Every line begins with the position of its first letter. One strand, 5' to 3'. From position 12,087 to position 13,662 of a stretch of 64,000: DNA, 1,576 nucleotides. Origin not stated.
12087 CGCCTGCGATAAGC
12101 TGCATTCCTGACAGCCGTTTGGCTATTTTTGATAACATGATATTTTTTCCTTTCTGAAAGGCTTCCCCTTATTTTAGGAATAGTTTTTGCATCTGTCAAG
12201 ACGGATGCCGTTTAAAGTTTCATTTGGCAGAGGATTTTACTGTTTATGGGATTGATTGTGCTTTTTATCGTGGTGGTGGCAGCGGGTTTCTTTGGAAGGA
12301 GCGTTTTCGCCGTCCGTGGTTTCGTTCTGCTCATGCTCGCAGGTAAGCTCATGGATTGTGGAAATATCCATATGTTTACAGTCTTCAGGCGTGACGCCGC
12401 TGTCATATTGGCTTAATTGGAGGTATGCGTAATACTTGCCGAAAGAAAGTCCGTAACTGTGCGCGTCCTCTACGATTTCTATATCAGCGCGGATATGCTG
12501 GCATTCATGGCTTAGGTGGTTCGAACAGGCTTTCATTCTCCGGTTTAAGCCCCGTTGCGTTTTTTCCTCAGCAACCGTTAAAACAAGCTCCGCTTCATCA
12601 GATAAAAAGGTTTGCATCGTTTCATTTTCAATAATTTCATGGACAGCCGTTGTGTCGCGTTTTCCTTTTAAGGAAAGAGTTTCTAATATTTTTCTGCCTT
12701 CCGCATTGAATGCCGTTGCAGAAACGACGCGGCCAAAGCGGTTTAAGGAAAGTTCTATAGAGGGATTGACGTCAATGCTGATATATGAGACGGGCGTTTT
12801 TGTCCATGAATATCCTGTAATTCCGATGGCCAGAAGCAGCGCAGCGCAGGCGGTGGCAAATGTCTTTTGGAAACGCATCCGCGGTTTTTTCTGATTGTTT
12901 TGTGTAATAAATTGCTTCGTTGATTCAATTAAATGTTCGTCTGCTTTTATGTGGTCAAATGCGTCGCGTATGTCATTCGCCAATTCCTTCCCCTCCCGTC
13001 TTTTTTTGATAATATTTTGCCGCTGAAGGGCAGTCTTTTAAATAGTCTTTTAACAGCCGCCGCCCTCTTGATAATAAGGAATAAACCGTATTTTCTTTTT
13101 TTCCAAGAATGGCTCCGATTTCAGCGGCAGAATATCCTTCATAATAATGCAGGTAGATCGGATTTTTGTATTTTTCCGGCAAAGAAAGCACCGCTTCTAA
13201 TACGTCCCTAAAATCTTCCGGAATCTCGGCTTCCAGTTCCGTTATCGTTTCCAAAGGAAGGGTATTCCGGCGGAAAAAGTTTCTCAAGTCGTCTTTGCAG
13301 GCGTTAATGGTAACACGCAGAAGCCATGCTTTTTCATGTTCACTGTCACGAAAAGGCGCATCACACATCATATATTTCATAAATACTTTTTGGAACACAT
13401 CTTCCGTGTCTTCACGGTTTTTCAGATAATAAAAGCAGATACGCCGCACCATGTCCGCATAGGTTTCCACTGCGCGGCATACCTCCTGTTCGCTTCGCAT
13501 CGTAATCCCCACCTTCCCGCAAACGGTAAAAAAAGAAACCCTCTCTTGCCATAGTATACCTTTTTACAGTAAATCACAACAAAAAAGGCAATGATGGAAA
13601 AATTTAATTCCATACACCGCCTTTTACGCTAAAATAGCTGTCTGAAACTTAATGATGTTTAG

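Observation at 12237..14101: ECF sigma / anti-sigma pair with a Cys/His-rich sensor tail, co-oriented with a secreted His/Cys/Lys-rich repeat protein; candidate metal-responsive module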

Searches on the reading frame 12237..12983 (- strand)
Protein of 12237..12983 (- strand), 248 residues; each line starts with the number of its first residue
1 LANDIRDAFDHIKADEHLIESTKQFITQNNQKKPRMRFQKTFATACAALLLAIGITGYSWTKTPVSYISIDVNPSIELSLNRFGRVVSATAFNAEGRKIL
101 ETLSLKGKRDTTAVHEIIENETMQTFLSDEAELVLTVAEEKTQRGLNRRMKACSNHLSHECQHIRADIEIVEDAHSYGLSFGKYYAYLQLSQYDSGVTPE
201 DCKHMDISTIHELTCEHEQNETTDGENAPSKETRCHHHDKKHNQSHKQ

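Call 3: search_protein_families(library=pfam, proteins=[window:12237-12983:-], max_evalue=0.1)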
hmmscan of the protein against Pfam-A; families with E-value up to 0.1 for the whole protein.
window:12237-12983:- (248 aa): 1 family
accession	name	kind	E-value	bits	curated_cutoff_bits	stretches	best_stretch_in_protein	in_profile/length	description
PF23750.1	RsgI_M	-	7.4e-28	98.2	25.3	1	65-188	1-132/133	Anti-sigma factor RsgI-like central domain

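Call 4: search_protein_families(library=ncbifam, proteins=[window:12237-12983:-], max_evalue=0.1)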
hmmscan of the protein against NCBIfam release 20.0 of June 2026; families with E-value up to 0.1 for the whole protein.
window:12237-12983:- (248 aa): 0 families

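Call 8: find_homologous_proteins(query=window:12237-12983:-)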
Query window:12237-12983:- (248 aa): 234 proteins with E <= 0.001 among 507 candidates; the best 120 are listed.
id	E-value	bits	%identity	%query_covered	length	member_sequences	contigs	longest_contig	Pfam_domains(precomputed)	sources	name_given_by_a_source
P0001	4.6e-162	554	99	100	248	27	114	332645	PF23750.2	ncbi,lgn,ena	-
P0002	1.1e-73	265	53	100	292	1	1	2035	PF23750.2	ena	-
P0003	1.3e-71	259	50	99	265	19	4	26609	PF23750.2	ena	-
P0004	2.2e-71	258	52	93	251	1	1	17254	PF23750.2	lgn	-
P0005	1.9e-68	248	52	88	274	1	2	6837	PF23750.2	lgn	-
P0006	6.2e-68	246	50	96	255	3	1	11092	PF23750.2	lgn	-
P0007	7.9e-68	246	52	94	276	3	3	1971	PF23750.2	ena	-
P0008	8.1e-68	246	55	88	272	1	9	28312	PF23750.2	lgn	-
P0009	1.3e-67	245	53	86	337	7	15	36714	PF23750.2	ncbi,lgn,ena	-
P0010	1.4e-67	245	51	87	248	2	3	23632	PF23750.2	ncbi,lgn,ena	-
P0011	1.7e-67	245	52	89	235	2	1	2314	PF23750.2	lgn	-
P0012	6.6e-67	243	55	88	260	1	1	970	PF23750.2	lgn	-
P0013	1.1e-66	242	50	88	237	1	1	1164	PF23750.2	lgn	-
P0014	3.6e-66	241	53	88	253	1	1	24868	PF23750.2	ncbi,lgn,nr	ncbi:MAG: hypothetical protein HFH68_07560 [Lachnospiraceae bacterium]|nr:hypothetical protein [Lach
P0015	3.9e-66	241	48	96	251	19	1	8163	PF23750.2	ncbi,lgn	-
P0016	6.1e-66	240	48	100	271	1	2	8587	PF23750.2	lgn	-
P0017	6.8e-66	240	50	89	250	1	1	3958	PF23750.2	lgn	-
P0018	1.2e-65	239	51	86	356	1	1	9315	PF23750.2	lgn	-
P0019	2.7e-65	238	53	92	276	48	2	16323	PF23750.2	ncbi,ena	-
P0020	6.6e-65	237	49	99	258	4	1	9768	PF23750.2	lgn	-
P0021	7.6e-65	236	49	98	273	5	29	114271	PF23750.2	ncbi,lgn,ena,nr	ncbi:MAG: hypothetical protein HFJ06_13140 [Lachnospiraceae bacterium]|nr:hypothetical protein [Lach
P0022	3.0e-64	234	51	92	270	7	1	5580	PF23750.2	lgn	-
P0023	3.7e-64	234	49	96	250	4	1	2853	PF23750.2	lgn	-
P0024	3.8e-64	234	50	92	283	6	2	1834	PF23750.2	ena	-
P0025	4.9e-64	234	51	94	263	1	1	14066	PF23750.2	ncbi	-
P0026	1.1e-63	232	49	98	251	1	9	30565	PF23750.2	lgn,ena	-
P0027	2.3e-63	232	52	92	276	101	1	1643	PF23750.2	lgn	-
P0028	2.5e-63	231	47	98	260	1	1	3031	PF23750.2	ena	-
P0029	4.7e-63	230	51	88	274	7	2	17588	PF23750.2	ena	-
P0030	5.1e-63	230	49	91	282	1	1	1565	PF23750.2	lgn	-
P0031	7.4e-63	230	50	89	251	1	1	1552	PF23750.2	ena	-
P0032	9.3e-63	229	47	95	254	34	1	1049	PF23750.2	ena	-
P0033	1.4e-62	229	51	94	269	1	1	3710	PF23750.2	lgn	-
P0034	1.6e-62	229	45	100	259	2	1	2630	PF23750.2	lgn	-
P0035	1.8e-62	229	51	89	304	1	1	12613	PF23750.2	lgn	-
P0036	1.9e-62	228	49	97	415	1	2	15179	PF23750.2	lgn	-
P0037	2.5e-62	228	50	93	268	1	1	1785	PF23750.2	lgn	-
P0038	2.8e-62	228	47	99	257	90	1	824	PF23750.2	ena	-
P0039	4.7e-62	227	48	88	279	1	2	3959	PF23750.2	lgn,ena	-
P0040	5.6e-62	227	51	89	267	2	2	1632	PF23750.2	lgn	-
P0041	6.8e-62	227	47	94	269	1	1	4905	PF23750.2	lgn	-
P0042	1.0e-61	226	50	88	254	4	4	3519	PF23750.2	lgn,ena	-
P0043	1.3e-61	226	48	89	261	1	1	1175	PF23750.2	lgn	-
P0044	1.3e-61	226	50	88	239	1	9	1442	PF23750.2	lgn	-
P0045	1.5e-61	226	50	86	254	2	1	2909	PF23750.2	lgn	-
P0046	1.8e-61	225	50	89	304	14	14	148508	PF23750.2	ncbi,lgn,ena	-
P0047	2.2e-61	225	49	94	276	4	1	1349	PF23750.2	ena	-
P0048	3.9e-61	224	50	89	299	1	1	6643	PF23750.2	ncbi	-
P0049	7.0e-61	223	52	88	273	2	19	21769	PF23750.2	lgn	-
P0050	8.7e-61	223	47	94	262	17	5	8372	PF23750.2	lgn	-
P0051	8.8e-61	223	48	92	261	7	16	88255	PF23750.2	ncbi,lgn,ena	-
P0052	9.2e-61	223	47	95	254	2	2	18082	PF23750.2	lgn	-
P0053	2.2e-60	222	47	95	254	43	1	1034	PF23750.2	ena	-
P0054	2.4e-60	222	47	88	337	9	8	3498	PF23750.2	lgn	-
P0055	6.2e-60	220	45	96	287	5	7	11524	PF23750.2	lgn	-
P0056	8.3e-60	220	51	88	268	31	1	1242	PF23750.2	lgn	-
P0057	1.2e-59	219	53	89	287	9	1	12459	PF23750.2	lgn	-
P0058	1.6e-59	219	50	89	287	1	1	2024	PF23750.2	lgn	-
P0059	1.7e-59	219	51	87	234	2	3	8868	PF23750.2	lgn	-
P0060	2.2e-59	218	48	88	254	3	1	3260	PF23750.2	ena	-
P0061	2.3e-59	218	52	88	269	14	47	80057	PF23750.2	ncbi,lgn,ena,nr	ncbi:MAG: hypothetical protein HFH36_11830 [Lachnospiraceae bacterium]|nr:hypothetical protein [Lach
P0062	2.5e-59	218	47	98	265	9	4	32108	PF23750.2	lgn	-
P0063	2.6e-59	218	50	90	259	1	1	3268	PF23750.2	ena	-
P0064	4.3e-59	217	51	89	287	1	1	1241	PF23750.2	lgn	-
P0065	4.7e-59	217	47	100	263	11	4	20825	PF23750.2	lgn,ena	-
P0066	5.6e-59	217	42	100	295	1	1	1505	PF23750.2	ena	-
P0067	6.4e-59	217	47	89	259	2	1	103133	PF23750.2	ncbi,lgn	ncbi:hypothetical protein AALA98_10510 [Lachnospiraceae bacterium 45-W7]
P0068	6.4e-59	217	53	88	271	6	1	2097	PF23750.2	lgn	-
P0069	6.9e-59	217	44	97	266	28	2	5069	PF23750.2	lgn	-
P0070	1.1e-58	216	50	88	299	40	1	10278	PF23750.2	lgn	-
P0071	2.9e-58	215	43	98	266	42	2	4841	PF23750.2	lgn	-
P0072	3.1e-58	215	46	89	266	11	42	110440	PF23750.2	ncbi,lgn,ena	-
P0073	3.2e-58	215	48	88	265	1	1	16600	PF23750.2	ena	-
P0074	3.6e-58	214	45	98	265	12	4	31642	PF23750.2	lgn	-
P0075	5.2e-58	214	48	97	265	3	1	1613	PF23750.2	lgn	-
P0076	5.5e-58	214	48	88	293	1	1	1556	PF23750.2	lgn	-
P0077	2.7e-57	212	45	89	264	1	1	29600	PF23750.2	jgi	-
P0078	7.1e-57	210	51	89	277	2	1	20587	PF23750.2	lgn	-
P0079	1.6e-56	209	47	97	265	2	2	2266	PF23750.2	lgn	-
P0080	3.1e-56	208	45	97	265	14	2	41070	PF23750.2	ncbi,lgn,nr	ncbi:MAG: hypothetical protein HFI42_12450 [Lachnospiraceae bacterium]|nr:hypothetical protein [Lach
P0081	4.9e-56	207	47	88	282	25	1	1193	PF23750.2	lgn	-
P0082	5.1e-56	207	46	98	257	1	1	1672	PF23750.2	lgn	-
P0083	8.0e-56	207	49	85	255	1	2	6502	PF23750.2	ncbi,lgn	-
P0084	1.4e-55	206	44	88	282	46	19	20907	PF23750.2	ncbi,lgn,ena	-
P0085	1.9e-55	206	47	94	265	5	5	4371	PF23750.2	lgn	-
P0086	3.2e-55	205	43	94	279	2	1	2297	PF23750.2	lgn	-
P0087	3.4e-55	205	44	92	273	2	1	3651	PF23750.2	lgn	-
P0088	3.7e-55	205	48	88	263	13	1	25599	PF23750.2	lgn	-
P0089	6.7e-55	204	46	88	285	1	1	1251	PF23750.2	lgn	-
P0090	7.7e-55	204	44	92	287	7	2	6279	PF23750.2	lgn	-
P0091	2.3e-54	202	46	92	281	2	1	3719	PF23750.2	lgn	-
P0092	2.8e-53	199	45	83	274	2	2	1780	PF23750.2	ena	-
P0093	4.1e-53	198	43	96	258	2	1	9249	PF23750.2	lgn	-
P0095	3.0e-52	195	47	92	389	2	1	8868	PF23750.2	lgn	-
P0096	1.5e-51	193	45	89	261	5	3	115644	PF23750.2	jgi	-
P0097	2.3e-51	192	44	89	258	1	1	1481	PF23750.2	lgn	-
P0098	4.8e-51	191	44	91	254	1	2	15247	PF23750.2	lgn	-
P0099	7.0e-50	187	40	100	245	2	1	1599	PF23750.2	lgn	-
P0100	1.1e-49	187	45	92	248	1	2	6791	PF23750.2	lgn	-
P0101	1.4e-49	186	41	99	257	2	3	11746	PF23750.2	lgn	-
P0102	2.2e-49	186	48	85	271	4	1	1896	PF23750.2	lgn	-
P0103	2.5e-49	186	46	89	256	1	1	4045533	PF23750.2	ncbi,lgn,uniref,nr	ncbi:hypothetical protein MCG98_11950 [Ruminococcus sp. OA3]|uniref:anti-sigma-I factor RsgI family 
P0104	2.5e-48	182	42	98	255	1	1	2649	PF23750.2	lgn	-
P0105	4.7e-48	181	43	88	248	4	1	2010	PF23750.2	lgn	-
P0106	4.8e-48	181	42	92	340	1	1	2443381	PF23750.2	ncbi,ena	-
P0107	2.2e-46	176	41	91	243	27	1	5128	PF23750.2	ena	-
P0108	5.9e-46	175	43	89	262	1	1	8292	PF23750.2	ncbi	-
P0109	1.2e-45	173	44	91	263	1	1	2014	PF23750.2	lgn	-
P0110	1.1e-44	170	41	96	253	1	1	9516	PF23750.2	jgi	-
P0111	1.4e-44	170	45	85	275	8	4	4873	PF23750.2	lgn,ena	-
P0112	2.9e-44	169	38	98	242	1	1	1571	PF23750.2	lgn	-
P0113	7.0e-44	168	39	91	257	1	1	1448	PF23750.2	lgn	-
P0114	1.6e-43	167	43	94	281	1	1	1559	PF23750.2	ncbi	-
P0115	3.0e-43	166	41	89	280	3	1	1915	PF23750.2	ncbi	-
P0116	4.5e-43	165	42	88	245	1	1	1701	PF23750.2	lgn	-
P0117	5.6e-43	165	41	96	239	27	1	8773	PF23750.2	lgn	-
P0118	2.1e-42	163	39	100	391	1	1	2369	PF23750.2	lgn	-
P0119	5.5e-42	162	40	90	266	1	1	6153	PF23750.2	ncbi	-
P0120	1.0e-41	161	41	85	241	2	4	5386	PF23750.2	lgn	-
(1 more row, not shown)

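Call 11: find_related_loci(query=A1, collection=genome_contigs, flank=4000)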
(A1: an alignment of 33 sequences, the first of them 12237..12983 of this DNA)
Query A1 (248 aa) in genome_contigs; peptide patterns used: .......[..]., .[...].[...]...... (x = any residue, [..] = any of these).
599 stretches matched a pattern (row limit reached: there are more); 549 encode a relative of the query (tblastn E <= 1e-3); the best 80 are kept; 80 distinct loci.
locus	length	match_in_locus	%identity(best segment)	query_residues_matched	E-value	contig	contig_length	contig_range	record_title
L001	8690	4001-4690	53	1-224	4e-73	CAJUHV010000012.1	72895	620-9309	MAG TPA_asm: uncultured Eubacterium sp. isolate MGBC139490 genome assembly, contig: MGBC139490.12, whole genome shotgun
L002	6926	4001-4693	53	1-228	1e-72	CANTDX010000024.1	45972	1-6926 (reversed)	MAG TPA_asm: uncultured Dorea sp. isolate SRR18243811_bin.30_metawrap_v1.3_MAG genome assembly, contig: NODE.920_length_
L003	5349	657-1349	53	1-228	3e-72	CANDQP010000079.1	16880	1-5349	MAG TPA_asm: uncultured Dorea sp. isolate SRR15214599_bin.41_metawrap_v1.3_MAG genome assembly, contig: NODE.2156_length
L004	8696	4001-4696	49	1-227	8e-72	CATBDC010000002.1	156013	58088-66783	MAG: uncultured Lachnospiraceae bacterium isolate extra-SRR8291360.4_1677802520 genome assembly, contig: NODE_55_length_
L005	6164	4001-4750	47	1-246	2e-71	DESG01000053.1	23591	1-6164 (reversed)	MAG TPA_asm: Lachnoclostridium sp. UBA3320 UBA3320_contig_4810, whole genome shotgun sequence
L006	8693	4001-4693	52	1-228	4e-71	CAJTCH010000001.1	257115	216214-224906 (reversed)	Lachnospiraceae bacterium isolate A77_70.CF.DSS genome assembly, contig: MGBC000084.1, whole genome shotgun sequence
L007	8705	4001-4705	49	1-232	3e-71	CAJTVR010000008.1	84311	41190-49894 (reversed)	MAG TPA_asm: uncultured Eubacterium sp. isolate MGBC117467 genome assembly, contig: MGBC117467.8, whole genome shotgun s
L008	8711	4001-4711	47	1-232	3e-71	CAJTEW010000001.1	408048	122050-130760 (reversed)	Lachnospiraceae bacterium isolate C63_86_CO_BP genome assembly, contig: MGBC000179.1, whole genome shotgun sequence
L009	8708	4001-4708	48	1-248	1e-70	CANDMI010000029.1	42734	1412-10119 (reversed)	MAG TPA_asm: uncultured Eubacterium sp. isolate ERR6760117_bin.66_metawrap_v1.3_MAG genome assembly, contig: ERZ12802734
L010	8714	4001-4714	48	1-232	6e-70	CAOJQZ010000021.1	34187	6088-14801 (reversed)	MAG TPA_asm: uncultured Lachnospiraceae bacterium isolate SRR17684635_bin.41_metawrap_v1.3_MAG genome assembly, contig:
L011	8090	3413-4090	50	1-221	5e-70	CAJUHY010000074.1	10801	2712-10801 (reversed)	MAG TPA_asm: uncultured Lachnospiraceae bacterium isolate MGBC140115 genome assembly, contig: MGBC140115.74, whole genom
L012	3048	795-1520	49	1-230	3e-70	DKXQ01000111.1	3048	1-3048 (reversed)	MAG TPA_asm: Lachnoclostridium sp. UBA7122 UBA7122_contig_24691, whole genome shotgun sequence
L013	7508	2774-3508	47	3-243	2e-69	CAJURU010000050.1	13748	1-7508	MAG: uncultured Lachnospiraceae bacterium isolate MGBC167004 genome assembly, contig: MGBC167004.50, whole genome shotgu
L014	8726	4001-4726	47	1-235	3e-69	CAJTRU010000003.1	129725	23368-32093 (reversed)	MAG TPA_asm: uncultured Lachnospiraceae bacterium isolate MGBC111501 genome assembly, contig: MGBC111501.3, whole genome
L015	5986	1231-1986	46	1-246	4e-69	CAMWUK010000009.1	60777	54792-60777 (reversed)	MAG TPA_asm: uncultured Clostridiaceae bacterium isolate SRR14411333_bin.4_metawrap_v1.3_MAG genome assembly, contig: NO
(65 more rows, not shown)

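Call 28: predict_structure(alignment_id=A1)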
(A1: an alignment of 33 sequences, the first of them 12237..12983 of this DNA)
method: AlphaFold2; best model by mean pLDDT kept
length: 248 residues; sequences in the alignment: 33
mean_pLDDT: 86.2   pTM: 0.71
mean pLDDT of the five models: 86.2, 85.4, 84.6, 84.1, 83.8
residues with pLDDT >= 90: 152; 70-90: 52; 50-70: 31; < 50: 13
segments of 3 or more residues with pLDDT < 50: 233-240
pLDDT, mean of each block of 10 residues (from residue 1): 63 76 80 69 92 86 95 95 97 97 98 97 92 95 90 92 96 98 98 97 94 93 63 47 50
secondary structure, 60 per line:
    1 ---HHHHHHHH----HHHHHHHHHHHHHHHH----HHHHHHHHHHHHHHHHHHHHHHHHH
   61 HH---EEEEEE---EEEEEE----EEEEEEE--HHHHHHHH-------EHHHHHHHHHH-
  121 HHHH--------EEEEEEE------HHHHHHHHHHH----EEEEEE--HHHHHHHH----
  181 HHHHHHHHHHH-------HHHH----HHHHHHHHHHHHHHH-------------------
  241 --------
elements in order: H4-11 H16-31 H36-62 E66-71 E75-80 E85-91 H94-101 H110-119 H121-124 E133-139 H146-156 E161-166 H169-176 H181-191 H199-202 H207-221

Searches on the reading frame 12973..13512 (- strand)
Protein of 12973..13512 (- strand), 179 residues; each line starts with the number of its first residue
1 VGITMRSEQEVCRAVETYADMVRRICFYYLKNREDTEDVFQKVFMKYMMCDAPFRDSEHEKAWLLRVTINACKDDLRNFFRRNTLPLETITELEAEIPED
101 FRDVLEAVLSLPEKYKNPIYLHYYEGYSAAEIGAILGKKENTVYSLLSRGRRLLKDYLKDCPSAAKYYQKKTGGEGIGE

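Call 3: search_protein_families(library=pfam, proteins=[window:12973-13512:-], max_evalue=0.1)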
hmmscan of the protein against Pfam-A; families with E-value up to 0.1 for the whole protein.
window:12973-13512:- (179 aa): 9 families
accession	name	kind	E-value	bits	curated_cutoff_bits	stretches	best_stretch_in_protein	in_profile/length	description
PF08281.18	Sigma70_r4_2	-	4.6e-15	55.4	25.7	1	102-154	2-54/54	Sigma-70, region 4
PF04542.20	Sigma70_r2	-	3.2e-11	43.3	24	1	15-77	2-66/71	Sigma-70 region 2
PF04545.22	Sigma70_r4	-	6.5e-08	32.4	24.1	1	110-155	4-49/50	Sigma-70, region 4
PF06056.18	Terminase_5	-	7.5e-05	23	20.3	1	123-149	10-36/58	Putative ATPase subunit of terminase (gpP-like)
PF13384.12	HTH_23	-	0.0018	18.4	24.6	1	121-149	12-40/50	Homeodomain-like domain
PF13936.12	HTH_38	-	0.0031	17.7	27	1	119-149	13-43/44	Helix-turn-helix domain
PF20819.2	T4_Rnl1_C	-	0.016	16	27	1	56-110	2-56/122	T4 RNA ligase 1, C-terminal domain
PF04297.20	UPF0122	-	0.019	15.6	22.7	1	111-166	18-73/101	Putative helix-turn-helix protein, YlxM / p13 like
PF07638.17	Sigma70_ECF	-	0.03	14.7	21.1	1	95-153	120-178/185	ECF sigma factor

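Call 4: search_protein_families(library=ncbifam, proteins=[window:12973-13512:-], max_evalue=0.1)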
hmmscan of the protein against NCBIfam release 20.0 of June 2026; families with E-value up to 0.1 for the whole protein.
window:12973-13512:- (179 aa): 82 families (the best 25 are shown)
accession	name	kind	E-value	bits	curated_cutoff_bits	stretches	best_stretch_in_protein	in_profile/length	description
NF006930.0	PRK09415.1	subfamily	7.6e-31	107.3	198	1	8-160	15-177/179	RNA polymerase factor sigma C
NF008891.0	PRK11924.1-5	subfamily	2.6e-29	102.6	259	1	9-158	3-163/171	RNA polymerase sigma factor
TIGR02937.1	sigma70-ECF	superfamily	1.1e-21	77.2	42.9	1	14-158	6-165/165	sigma-70 family RNA polymerase sigma factor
NF053879.1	RNAPolSigSigVBac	equivalog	5.2e-19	68.5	190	1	8-160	3-157/160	RNA polymerase sigma factor SigV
NF007225.0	PRK09643.1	equivalog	5.4e-19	68.7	190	1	20-167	38-191/204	RNA polymerase sigma factor SigM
NF058625.1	sigma_PG0214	equivalog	6.3e-19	68.3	130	1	14-159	9-162/170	GFO_1088 family ECF-type sigma factor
TIGR02954.1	Sig70_famx3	hypoth_equivalog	7.5e-18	64.8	188.5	1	10-159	17-168/170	RNA polymerase sigma-70 factor, TIGR02954 family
NF004113.0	PRK05602.1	equivalog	9.4e-18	64.6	208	1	6-163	42-206/211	RNA polymerase sigma factor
NF007223.0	PRK09641.1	equivalog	1.2e-17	64.4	209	2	99-160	125-186/187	RNA polymerase sigma factor SigW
NF009174.0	PRK12522.1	equivalog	1.3e-17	64.4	217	2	83-159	98-168/175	RNA polymerase sigma factor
TIGR02959.1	SigZ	equivalog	8.9e-16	58.2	168.65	1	29-162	15-152/170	RNA polymerase sigma factor SigZ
TIGR02952.1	Sig70_famx2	equivalog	1.4e-15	57.6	206.45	1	9-155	11-167/170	ECF subfamily RNA polymerase sigma factor, BldN family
TIGR02985.1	Sig70_bacteroi1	subfamily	5.7e-15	55.9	126.4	1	15-157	7-161/162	RNA polymerase sigma-70 factor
TIGR02983.1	SigE-fam_strep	subfamily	6.7e-15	55.3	141.55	1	16-157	14-157/162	SigE family RNA polymerase sigma factor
NF007215.0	PRK09637.1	equivalog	7.8e-15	55.3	212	1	17-162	9-158/181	RNA polymerase sigma factor SigZ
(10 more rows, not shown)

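Call 29: list_cluster_members(proteins=[P0001, P0121, P0122, window:12973-13500:-])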
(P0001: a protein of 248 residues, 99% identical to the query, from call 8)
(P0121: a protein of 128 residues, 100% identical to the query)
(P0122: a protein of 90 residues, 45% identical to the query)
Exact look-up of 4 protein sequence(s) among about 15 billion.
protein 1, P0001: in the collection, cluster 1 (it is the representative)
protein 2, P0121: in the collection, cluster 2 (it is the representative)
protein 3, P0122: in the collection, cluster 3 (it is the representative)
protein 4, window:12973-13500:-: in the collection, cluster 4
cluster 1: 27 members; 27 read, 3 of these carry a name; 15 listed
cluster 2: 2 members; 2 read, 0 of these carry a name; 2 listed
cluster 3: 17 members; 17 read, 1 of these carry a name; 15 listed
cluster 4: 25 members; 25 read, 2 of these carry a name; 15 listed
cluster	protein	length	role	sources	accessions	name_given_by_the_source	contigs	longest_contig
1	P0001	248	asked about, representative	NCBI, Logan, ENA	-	-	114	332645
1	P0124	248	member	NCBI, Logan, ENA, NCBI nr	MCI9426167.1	MAG: hypothetical protein HFI81_00205 [Eubacterium sp.] | hypothetical protein [Eubacterium sp.]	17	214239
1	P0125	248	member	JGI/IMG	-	hypothetical protein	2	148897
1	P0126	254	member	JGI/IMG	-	hypothetical protein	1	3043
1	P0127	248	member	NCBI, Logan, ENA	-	-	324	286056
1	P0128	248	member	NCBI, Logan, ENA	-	-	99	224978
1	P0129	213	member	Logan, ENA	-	-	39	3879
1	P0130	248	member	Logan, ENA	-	-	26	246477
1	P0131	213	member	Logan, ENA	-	-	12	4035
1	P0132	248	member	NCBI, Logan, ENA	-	-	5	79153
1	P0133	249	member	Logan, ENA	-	-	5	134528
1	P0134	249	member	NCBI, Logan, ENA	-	-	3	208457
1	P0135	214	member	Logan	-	-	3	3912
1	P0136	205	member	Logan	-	-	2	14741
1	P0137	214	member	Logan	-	-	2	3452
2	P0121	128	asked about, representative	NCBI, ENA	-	-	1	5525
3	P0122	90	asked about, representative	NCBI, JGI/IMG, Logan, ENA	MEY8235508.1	hypothetical protein AALA36_07230 [Lachnospiraceae bacterium 66-29]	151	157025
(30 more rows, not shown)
